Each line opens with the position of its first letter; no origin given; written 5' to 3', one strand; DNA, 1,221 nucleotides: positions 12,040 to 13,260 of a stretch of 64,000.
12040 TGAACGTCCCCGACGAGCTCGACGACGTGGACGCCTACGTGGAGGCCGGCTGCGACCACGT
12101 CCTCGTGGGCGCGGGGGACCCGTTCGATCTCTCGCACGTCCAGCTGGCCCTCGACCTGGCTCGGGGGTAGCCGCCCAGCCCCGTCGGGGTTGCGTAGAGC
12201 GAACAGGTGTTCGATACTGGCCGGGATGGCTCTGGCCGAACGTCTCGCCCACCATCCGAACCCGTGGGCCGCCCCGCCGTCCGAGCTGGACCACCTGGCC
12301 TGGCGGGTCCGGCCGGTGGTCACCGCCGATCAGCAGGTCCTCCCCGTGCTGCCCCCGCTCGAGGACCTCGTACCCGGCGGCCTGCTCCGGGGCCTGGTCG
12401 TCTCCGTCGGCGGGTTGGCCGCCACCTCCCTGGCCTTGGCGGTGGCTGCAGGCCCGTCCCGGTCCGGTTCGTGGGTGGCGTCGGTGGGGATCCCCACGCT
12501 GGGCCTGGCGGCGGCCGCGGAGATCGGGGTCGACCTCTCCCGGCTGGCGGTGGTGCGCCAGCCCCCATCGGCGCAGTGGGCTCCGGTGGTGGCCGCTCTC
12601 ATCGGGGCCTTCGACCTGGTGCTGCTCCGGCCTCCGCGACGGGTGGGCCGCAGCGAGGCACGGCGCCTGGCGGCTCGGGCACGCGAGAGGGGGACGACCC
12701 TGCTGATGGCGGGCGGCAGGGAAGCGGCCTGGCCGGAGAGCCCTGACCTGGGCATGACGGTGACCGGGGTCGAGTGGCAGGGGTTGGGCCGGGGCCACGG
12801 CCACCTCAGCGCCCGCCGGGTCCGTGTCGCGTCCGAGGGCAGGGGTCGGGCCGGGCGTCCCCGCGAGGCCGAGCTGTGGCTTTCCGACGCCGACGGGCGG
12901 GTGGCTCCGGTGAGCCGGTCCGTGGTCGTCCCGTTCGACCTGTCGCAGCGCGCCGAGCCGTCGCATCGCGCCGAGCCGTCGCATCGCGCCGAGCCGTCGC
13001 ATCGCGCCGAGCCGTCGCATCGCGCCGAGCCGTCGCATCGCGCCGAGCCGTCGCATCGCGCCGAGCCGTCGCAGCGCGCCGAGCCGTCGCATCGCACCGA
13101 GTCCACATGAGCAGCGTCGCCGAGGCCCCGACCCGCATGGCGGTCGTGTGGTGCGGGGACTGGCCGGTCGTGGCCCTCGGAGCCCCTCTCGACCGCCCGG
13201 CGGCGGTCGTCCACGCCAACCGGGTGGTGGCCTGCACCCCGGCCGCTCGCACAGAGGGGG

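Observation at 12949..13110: Near-perfect 18-bp x8 tandem repeat encoding (RAEPSH)n at the ImuA' C-terminus, running into the imuB start codon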

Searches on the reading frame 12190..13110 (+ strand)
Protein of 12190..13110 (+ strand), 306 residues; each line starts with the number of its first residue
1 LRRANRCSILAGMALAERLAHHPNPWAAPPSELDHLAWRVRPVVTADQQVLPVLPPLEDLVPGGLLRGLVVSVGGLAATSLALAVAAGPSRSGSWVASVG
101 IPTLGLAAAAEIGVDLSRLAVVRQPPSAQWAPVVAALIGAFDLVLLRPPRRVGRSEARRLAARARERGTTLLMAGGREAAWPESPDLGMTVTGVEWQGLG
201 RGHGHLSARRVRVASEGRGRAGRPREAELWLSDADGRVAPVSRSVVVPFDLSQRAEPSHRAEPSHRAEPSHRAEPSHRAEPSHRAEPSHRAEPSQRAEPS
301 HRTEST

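Call 4: search_protein_families(library=pfam, proteins=[window:12226-13110:+], max_evalue=0.01)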
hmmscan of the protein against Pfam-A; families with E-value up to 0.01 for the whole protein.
window:12226-13110:+ (294 aa): 1 family
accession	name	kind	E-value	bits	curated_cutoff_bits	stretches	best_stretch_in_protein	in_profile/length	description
PF14258.12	DUF4350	-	0.0094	16.7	30.4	0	131-230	41-139/181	Domain of unknown function (DUF4350)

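Call 5: search_protein_families(library=ncbifam, proteins=[window:12226-13110:+], max_evalue=0.01)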
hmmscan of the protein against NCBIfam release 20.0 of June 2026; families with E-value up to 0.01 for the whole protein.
window:12226-13110:+ (294 aa): 1 family
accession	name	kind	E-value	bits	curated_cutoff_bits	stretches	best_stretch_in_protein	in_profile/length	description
NF058630.1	repair_Rv3395c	exception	3e-40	137.5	65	1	49-206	2-153/153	DnaE2-dependent mutagenesis accessory factor ImuA'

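Call 6: find_homologous_proteins(query=window:12226-13110:+, max_evalue=0.001)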
Query window:12226-13110:+ (294 aa): 1042 proteins with E <= 0.001 among 8000 candidates; the best 120 are listed.
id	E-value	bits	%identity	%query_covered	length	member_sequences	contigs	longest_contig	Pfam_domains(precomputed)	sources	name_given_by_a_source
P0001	4.6e-103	363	76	87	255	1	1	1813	PF27531.1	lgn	-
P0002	1.0e-71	260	64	70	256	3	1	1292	PF27531.1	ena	-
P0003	1.2e-71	260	60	77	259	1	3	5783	PF27531.1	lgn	-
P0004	1.7e-69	253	59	77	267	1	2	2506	PF27531.1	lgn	-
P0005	5.2e-69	251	63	71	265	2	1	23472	PF27531.1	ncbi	-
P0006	2.3e-67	246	59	78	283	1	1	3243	PF27531.1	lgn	-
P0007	9.0e-67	244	58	78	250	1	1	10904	PF27531.1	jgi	jgi:hypothetical protein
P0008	6.0e-64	235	60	72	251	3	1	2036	PF27531.1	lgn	-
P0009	4.6e-63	232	62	71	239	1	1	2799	PF27531.1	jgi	jgi:hypothetical protein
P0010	4.6e-63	232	63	71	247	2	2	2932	PF27531.1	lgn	-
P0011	1.3e-62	230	61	71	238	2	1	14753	PF27531.1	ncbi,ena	-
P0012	1.0e-61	227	59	73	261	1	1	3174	PF27531.1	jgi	jgi:hypothetical protein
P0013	1.4e-61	227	60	72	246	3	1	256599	PF27531.1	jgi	jgi:hypothetical protein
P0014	2.0e-61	226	54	74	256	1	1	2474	PF27531.1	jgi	jgi:hypothetical protein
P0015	6.5e-61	225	59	71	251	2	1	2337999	PF27531.1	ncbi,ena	-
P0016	6.5e-61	225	56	76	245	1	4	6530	PF27531.1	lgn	-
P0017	6.9e-61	224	58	71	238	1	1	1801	PF27531.1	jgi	jgi:hypothetical protein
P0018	7.9e-61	224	57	77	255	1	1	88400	PF27531.1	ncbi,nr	ncbi:MAG: hypothetical protein U5R31_08255 [Acidimicrobiia bacterium]|nr:hypothetical protein [Acidi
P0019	1.0e-60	224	54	76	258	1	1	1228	PF27531.1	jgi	jgi:hypothetical protein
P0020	1.4e-60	223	59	73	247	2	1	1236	PF27531.1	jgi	jgi:hypothetical protein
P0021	2.5e-60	223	56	79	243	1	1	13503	PF27531.1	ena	-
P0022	3.9e-60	222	58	72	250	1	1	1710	PF27531.1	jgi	jgi:hypothetical protein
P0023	4.3e-60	222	59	71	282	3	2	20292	PF27531.1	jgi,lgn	jgi:hypothetical protein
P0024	5.1e-60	222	60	70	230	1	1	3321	PF27531.1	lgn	-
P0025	1.4e-59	220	52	74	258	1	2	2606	PF27531.1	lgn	-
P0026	1.6e-59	220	57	72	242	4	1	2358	PF27531.1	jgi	jgi:hypothetical protein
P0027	2.0e-59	220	59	70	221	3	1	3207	PF27531.1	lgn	-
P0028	5.4e-59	218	54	74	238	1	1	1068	PF27531.1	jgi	jgi:hypothetical protein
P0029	7.0e-59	218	51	83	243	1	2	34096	PF27531.1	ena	-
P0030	1.2e-58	217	58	71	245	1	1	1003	PF27531.1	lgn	-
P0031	1.4e-58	217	61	70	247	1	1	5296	PF27531.1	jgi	jgi:hypothetical protein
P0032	1.4e-58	217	55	79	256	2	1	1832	PF27531.1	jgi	jgi:hypothetical protein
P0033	4.9e-58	215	60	72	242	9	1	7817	PF27531.1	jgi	-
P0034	5.6e-58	215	56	75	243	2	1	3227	PF27531.1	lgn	-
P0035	7.6e-58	215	56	73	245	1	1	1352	PF27531.1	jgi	jgi:hypothetical protein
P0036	1.5e-57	214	56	71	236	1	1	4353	PF27531.1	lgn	-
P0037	1.5e-57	214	58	71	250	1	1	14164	PF27531.1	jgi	jgi:hypothetical protein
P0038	1.5e-57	214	56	71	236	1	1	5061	PF27531.1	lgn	-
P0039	1.9e-57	213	58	71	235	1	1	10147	PF27531.1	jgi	jgi:hypothetical protein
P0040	9.8e-57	211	56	71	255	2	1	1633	PF27531.1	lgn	-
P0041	1.0e-56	211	56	72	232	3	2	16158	PF27531.1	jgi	jgi:hypothetical protein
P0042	1.8e-56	210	59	68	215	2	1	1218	PF27531.1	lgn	-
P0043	2.0e-56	210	55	74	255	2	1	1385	PF27531.1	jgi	jgi:hypothetical protein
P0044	2.0e-56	210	58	69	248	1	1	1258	PF27531.1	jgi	jgi:hypothetical protein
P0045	2.2e-56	210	59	72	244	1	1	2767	PF27531.1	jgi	jgi:hypothetical protein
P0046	2.3e-56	210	58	69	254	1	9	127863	PF27531.1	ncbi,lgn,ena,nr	ncbi:MAG: hypothetical protein JJLCMIEE_01373 [Acidimicrobiales bacterium]|nr:MAG: hypothetical prot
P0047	3.0e-56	209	57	74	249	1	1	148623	PF27531.1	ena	-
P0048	3.2e-56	209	58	71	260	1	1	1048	PF27531.1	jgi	jgi:hypothetical protein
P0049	3.5e-56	209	53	66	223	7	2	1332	PF27531.1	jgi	jgi:hypothetical protein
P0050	4.5e-56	209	58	70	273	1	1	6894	PF27531.1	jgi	jgi:hypothetical protein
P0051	5.1e-56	209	57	69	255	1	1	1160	PF27531.1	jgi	jgi:hypothetical protein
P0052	5.3e-56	208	56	78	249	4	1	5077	PF27531.1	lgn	-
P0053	5.3e-56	208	58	71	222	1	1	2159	PF27531.1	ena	-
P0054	5.8e-56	208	58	71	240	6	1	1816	PF27531.1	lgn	-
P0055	6.4e-56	208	57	69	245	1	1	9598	PF27531.1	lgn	-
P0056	6.7e-56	208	56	68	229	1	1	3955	PF27531.1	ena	-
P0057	7.0e-56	208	54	72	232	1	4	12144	PF27531.1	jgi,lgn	jgi:Zn-dependent alcohol dehydrogenase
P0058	7.8e-56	208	57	68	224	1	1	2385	PF27531.1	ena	-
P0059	8.7e-56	208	58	69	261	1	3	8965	PF27531.1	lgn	-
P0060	9.7e-56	208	53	71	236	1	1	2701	PF27531.1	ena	-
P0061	1.0e-55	208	59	70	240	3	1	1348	PF27531.1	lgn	-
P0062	1.8e-55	207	53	70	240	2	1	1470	PF27531.1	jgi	jgi:hypothetical protein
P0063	1.8e-55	207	54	73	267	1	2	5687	PF27531.1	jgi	jgi:hypothetical protein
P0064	2.2e-55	206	59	70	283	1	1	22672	PF27531.1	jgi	jgi:hypothetical protein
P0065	2.5e-55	206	55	71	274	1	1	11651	PF27531.1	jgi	jgi:hypothetical protein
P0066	2.8e-55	206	55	68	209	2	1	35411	PF27531.1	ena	-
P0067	3.1e-55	206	59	63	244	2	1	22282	PF27531.1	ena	-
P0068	3.9e-55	206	57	71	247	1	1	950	PF27531.1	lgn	-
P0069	4.7e-55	205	54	68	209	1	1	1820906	PF27531.1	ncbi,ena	-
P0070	5.5e-55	205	57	70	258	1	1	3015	PF27531.1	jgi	jgi:hypothetical protein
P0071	7.0e-55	205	58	71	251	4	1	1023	PF27531.1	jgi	jgi:hypothetical protein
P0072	8.8e-55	204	59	71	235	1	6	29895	PF27531.1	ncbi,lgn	-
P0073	9.4e-55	204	58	71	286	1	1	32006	PF27531.1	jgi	jgi:hypothetical protein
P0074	1.1e-54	204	56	73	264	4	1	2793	PF27531.1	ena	-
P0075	1.2e-54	204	58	72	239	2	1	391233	PF27531.1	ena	-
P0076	1.5e-54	204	52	74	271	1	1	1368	PF27531.1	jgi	-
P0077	2.5e-54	203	52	84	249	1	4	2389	PF27531.1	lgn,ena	-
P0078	2.8e-54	203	51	71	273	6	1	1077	PF27531.1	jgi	jgi:hypothetical protein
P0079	3.0e-54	203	56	69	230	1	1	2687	PF27531.1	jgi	jgi:hypothetical protein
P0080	3.1e-54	203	51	70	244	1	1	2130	PF27531.1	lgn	-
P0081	3.1e-54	203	56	71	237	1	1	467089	PF27531.1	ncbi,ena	-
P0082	3.3e-54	203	52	76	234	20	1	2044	PF27531.1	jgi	jgi:hypothetical protein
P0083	3.5e-54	202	56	67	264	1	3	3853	PF27531.1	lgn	-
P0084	3.8e-54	202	59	67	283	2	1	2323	PF27531.1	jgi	jgi:hypothetical protein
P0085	3.9e-54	202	60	56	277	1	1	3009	PF27531.1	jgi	jgi:hypothetical protein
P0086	4.3e-54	202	57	72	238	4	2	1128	PF27531.1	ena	-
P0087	4.5e-54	202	57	67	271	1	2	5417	PF27531.1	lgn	-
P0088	4.7e-54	202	48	80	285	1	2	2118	PF27531.1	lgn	-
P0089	5.1e-54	202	57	71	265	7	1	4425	PF27531.1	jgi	-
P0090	5.1e-54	202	57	71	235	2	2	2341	PF27531.1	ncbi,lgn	-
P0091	5.5e-54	202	56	69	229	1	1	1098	PF27531.1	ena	-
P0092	5.7e-54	202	57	71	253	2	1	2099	PF27531.1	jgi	jgi:hypothetical protein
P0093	7.0e-54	201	58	70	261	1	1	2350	PF27531.1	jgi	jgi:hypothetical protein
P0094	7.3e-54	201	56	75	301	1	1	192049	PF27531.1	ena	-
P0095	7.6e-54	201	57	70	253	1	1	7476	PF27531.1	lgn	-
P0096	7.7e-54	201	56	72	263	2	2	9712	PF27531.1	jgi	jgi:hypothetical protein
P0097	8.9e-54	201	57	70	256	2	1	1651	PF27531.1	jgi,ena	-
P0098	1.3e-53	201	55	74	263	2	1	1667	PF27531.1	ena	-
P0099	2.1e-53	200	51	85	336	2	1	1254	PF27531.1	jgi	jgi:hypothetical protein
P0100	2.5e-53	200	51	70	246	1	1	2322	PF27531.1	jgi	jgi:hypothetical protein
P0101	3.3e-53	199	52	70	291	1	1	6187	PF27531.1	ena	-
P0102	3.3e-53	199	55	74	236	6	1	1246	PF27531.1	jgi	jgi:hypothetical protein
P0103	3.6e-53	199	55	73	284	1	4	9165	PF27531.1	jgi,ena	-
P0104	4.3e-53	199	55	72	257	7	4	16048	PF27531.1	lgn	-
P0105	4.4e-53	199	54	72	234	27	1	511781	PF27531.1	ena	-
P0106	4.8e-53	199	57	73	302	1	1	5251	PF27531.1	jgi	jgi:hypothetical protein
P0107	5.4e-53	199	55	70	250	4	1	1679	PF27531.1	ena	-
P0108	6.1e-53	198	51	69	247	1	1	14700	PF27531.1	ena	-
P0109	7.0e-53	198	49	83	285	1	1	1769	PF27531.1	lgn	-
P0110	7.7e-53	198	53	72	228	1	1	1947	PF27531.1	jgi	-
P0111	9.2e-53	198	56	71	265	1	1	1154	PF27531.1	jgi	-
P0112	1.1e-52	198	52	80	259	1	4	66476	PF27531.1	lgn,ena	-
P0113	1.3e-52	197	52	76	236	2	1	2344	PF27531.1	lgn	-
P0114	1.4e-52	197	49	69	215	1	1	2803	PF27531.1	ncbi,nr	ncbi:MAG TPA: hypothetical protein VFK43_08955, partial [Acidimicrobiales bacterium]|nr:hypothetical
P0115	1.6e-52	197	55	70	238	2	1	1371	PF27531.1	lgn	-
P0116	1.8e-52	197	54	69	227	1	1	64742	PF27531.1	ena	-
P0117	2.8e-52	196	54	70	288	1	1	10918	PF27531.1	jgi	jgi:hypothetical protein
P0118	3.4e-52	196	59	70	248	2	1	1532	PF27531.1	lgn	-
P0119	3.8e-52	196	56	71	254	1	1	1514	PF27531.1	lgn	-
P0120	4.6e-52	196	54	76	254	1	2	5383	PF27531.1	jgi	jgi:hypothetical protein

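Call 7: find_encoding_contigs(protein=window:12226-13110:+, flank=3000, max_places=10)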
Protein window:12226-13110:+ (294 aa): no gene with exactly this product is on record in the collection.

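Call 10: find_encoding_contigs(protein=P0001, flank=3000, max_places=5)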
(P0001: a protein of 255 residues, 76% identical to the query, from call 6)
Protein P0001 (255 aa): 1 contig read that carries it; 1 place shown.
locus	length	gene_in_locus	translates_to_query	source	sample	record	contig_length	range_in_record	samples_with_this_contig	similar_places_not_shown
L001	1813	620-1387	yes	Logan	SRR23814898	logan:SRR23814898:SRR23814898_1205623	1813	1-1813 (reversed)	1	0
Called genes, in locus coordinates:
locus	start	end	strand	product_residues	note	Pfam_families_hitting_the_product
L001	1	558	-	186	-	?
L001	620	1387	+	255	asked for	PF27531:MT3502_N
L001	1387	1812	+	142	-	?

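Call 14: find_related_loci(query=window:12226-13110:+, collection=genome_contigs, flank=6000)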
Query window:12226-13110:+ (294 aa) in genome_contigs; peptide patterns used: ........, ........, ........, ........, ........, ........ (x = any residue, [..] = any of these).
366 stretches matched a pattern; 8 encode a relative of the query (tblastn E <= 1e-3); 8 distinct loci.
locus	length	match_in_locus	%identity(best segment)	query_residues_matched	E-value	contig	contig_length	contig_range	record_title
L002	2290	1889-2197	79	238-292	2e-17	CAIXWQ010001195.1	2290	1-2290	MAG: uncultured delta proteobacterium isolate MJ-time_bin-4440 genome assembly, contig: bin-4440:1195/1422, whole genome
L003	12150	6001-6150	69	241-292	5e-14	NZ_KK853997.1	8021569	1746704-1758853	Kitasatospora cheerisanensis KCTC 2395 scaffold00001, whole genome shotgun sequence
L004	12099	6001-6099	88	240-292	2e-13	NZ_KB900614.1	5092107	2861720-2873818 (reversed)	Salinispora mooreana strain DSM 45549 Salpac6DRAFT_scaffold1.1, whole genome shotgun sequence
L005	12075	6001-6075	92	252-292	8e-8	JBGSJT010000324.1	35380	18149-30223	MAG: Pirellulaceae bacterium isolate JTS-AC163 k141_1842846, whole genome shotgun sequence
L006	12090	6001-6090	78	238-292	1e-7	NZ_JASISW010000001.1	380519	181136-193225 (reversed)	Rhodococcus sp. G-MC3 NODE_1_length_380519_cov_25.419415, whole genome shotgun sequence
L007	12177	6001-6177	58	237-294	3e-7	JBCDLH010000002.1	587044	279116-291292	MAG: Pseudomonadota bacterium isolate P01_H01_bin.80 k141_1158606_length_587044_cov_53.4991, whole genome shotgun sequen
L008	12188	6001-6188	62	225-290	3e-7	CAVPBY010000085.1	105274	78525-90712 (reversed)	MAG: uncultured Solirubrobacteraceae bacterium isolate MFD10064.bin.2.72 genome assembly, contig: contig_69256, whole ge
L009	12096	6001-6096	74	235-292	5e-6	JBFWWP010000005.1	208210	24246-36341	MAG: Planctomycetota bacterium isolate CA_2019_TPBS_12 NODE_585_length_208210_cov_15.349913_TPBS, whole genome shotgun s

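Call 16: find_related_loci(query=window:12226-12948:+, collection=metagenome_contigs, flank=4000)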
Query window:12226-12948:+ (241 aa) in metagenome_contigs; peptide patterns used: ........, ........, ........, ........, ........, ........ (x = any residue, [..] = any of these).
571 stretches matched a pattern, but none encodes a relative of the query by tblastn (E <= 1e-3).

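Call 27: search_solved_structures(query=A1, max_evalue=1)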
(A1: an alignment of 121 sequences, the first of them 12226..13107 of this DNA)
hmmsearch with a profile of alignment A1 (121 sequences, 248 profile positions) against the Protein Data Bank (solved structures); distinct sequences matched with E-value up to 1: 6.
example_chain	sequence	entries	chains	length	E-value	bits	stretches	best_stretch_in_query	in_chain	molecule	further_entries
1xp8_A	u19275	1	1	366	2.4e-06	30.2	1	43-134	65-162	RecA protein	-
8s70_D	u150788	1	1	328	1.8e-05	27.3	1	44-133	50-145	Protein RecA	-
8s7g_D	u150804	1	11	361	2e-05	27.2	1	44-133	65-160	Protein RecA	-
7jy6_A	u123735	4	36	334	0.00059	22.3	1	43-134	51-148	Protein RecA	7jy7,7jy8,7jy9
6nor_A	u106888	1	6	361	0.00061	22.3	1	102-158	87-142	Putative NAD dependent dehydrogenase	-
8db3_A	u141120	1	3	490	0.19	14.1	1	31-79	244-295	Circadian clock protein KaiC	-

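Call 35: predict_structure(alignment_id=A1)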
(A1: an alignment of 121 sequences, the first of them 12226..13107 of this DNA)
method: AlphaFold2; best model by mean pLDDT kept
length: 294 residues; sequences in the alignment: 121
mean_pLDDT: 82.3   pTM: 0.70
mean pLDDT of the five models: 82.3, 81.2, 81.0, 81.0, 80.8
residues with pLDDT >= 90: 164; 70-90: 46; 50-70: 65; < 50: 19
segments of 3 or more residues with pLDDT < 50: 251-259, 264-268
pLDDT, mean of each block of 10 residues (from residue 1): 70 73 72 75 97 96 95 97 96 94 98 96 97 94 96 97 81 95 80 76 94 96 91 74 58 47 51 55 56 55
secondary structure, 60 per line:
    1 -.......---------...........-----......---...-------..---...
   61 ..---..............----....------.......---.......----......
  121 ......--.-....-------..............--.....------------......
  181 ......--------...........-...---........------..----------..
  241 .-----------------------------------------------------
elements in order: H2-8 H18-28 H34-37 E58-62 H66-79 E84-87 H94-100 E107-110 H115-125 E131-134 H142-155 E158-162 E175-186 E195-205 E213-220

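Call 59: fold_search(model_id=the predicted structure, library=pdb)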
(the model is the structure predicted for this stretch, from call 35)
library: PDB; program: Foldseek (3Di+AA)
matches with E <= 10: 1620; with E <= 0.001: 320
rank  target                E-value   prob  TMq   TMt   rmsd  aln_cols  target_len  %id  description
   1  9uoo                  1.5e-12  1.00  0.49  0.46  10.7       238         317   16  Klebsiella pneumoniae RecA (released 2026-02-18)
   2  1xms                  1.7e-12  1.00  0.48  0.47  13.2       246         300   18  E. coli RecA in complex with MnAMP-PNP (released 2005-01-04)
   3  4psv                  4.1e-12  1.00  0.53  0.50  10.7       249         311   21  Mycobacterium tuberculosis RecA phosphate bound room temperature structure I-RT (released 2015-03-18)
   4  4po1                  4.1e-12  1.00  0.50  0.48  11.1       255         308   20  Mycobacterium tuberculosis RecA glycerol bound room temperature structure IIC-RT (released 2015-03-18)
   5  4psa                  6.3e-12  1.00  0.48  0.46  12.0       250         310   20  Mycobacterium tuberculosis RecA glycerol bound low temperature structure IIC-N1 (released 2015-03-18)
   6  1xmv                  6.7e-12  1.00  0.47  0.47  10.8       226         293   18  E. coli RecA in complex with MgADP (released 2005-01-04)
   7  2g88                  7.6e-12  1.00  0.49  0.44  11.0       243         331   19  MSRECA-dATP COMPLEX (released 2006-05-16)
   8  4ppq                  8.1e-12  1.00  0.53  0.51  11.8       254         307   20  Mycobacterium tuberculosis RecA citrate bound low temperature structure IIA-CR (released 2015-03-18)
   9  4ppn                  9.2e-12  1.00  0.50  0.48  12.0       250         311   22  Mycobacterium tuberculosis RecA citrate bound low temperature structure IIA-BN (released 2015-03-18)
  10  2zri                  1.0e-11  1.00  0.50  0.47  14.6       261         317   19  MsRecA Q196A ADP form IV (released 2008-12-09)
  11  4psk                  1.3e-11  1.00  0.52  0.50  10.7       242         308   21  Mycobacterium tuberculosis RecA phosphate bound low temperature structure I-LT (released 2015-03-18)
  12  4pqr                  1.3e-11  1.00  0.50  0.48  10.9       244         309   21  Mycobacterium tuberculosis RecA glycerol bound low temperature structure IIB-BN (released 2015-03-18)
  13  1mo3                  1.3e-11  1.00  0.50  0.47  13.1       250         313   20  RECA-ADP COMPLEX (released 2003-02-18)
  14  2zrh                  1.3e-11  1.00  0.49  0.46  13.2       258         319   19  MsRecA Q196A form IV (released 2008-12-09)
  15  2oe2                  1.5e-11  1.00  0.52  0.47  12.5       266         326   20  MSrecA-native-low humidity 95% (released 2007-06-19)
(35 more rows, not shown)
